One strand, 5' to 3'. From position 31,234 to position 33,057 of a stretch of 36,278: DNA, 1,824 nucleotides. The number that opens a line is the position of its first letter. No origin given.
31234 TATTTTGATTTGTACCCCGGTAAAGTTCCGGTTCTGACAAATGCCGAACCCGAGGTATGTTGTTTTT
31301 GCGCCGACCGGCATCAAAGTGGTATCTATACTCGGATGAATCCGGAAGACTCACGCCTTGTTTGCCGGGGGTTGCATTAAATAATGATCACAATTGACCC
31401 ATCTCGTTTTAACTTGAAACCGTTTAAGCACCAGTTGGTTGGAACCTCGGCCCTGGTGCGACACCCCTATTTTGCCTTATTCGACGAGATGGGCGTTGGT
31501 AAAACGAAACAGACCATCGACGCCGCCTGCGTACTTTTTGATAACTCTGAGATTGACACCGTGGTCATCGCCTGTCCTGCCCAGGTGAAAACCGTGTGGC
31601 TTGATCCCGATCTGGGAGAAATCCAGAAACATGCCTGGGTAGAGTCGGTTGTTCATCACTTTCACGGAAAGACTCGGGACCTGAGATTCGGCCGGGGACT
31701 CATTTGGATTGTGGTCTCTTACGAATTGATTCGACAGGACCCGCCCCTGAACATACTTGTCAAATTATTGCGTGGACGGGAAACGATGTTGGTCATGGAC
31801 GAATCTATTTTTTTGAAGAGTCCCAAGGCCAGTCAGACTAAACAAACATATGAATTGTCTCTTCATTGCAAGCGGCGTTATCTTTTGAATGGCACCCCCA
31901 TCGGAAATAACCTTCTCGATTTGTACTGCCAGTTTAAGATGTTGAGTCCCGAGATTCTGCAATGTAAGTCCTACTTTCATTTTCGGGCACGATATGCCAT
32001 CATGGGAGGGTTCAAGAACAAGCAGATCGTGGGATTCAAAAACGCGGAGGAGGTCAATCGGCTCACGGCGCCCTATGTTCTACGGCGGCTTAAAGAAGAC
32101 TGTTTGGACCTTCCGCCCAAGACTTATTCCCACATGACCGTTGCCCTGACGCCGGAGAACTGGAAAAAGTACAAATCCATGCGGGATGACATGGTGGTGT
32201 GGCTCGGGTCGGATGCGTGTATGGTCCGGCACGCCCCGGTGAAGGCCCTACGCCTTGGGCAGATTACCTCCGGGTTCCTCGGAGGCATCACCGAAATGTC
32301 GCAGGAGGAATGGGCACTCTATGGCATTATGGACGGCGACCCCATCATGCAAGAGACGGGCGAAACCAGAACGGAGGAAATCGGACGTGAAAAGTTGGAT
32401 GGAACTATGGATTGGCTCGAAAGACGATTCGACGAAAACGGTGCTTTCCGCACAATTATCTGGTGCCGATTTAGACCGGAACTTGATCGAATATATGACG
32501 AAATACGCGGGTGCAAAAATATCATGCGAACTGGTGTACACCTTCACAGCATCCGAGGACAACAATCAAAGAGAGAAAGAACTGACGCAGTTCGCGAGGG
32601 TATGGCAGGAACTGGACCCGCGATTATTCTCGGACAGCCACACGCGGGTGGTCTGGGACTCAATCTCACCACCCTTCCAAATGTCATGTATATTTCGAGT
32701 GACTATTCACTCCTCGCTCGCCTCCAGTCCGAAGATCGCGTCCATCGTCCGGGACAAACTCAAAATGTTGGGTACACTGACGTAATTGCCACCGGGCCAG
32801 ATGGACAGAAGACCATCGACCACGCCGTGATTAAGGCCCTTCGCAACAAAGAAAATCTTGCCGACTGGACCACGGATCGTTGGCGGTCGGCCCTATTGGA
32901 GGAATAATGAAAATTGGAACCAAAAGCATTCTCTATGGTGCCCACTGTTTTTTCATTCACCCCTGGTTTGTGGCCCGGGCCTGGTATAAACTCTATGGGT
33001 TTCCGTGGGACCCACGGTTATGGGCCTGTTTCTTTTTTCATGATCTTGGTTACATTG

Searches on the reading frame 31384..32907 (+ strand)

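Call 14: search_protein_families(library=phrogs, proteins=[window:31384-32907:+], max_evalue=0.001)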
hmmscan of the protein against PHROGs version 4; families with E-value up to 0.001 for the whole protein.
window:31384-32907:+ (507 aa): 4 families
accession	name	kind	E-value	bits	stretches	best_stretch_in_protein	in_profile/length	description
phrog_62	-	DNA, RNA and nucleotide metabolism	3.4e-98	330.8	1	6-501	690-1137/1881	DNA helicase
phrog_29996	-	unknown function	4.8e-18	65.5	1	32-268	747-968/1189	-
phrog_24008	-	DNA, RNA and nucleotide metabolism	9.4e-06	24.7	1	24-188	492-649/1006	helicase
phrog_11354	-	unknown function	0.00054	20.6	1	413-491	25-99/116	-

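Call 47: search_protein_families(library=pfam, proteins=[window:31384-32907:+], max_evalue=0.01)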
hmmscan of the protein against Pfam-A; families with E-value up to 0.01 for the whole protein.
window:31384-32907:+ (507 aa): 2 families
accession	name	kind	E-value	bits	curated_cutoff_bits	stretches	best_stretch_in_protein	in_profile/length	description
PF00176.29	SNF2-rel_dom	-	5.1e-24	85.3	24.9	1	32-268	22-255/290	SNF2-related domain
PF00271.37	Helicase_C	-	1.9e-06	28.6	23.5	1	347-457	8-110/110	Helicase conserved C-terminal domain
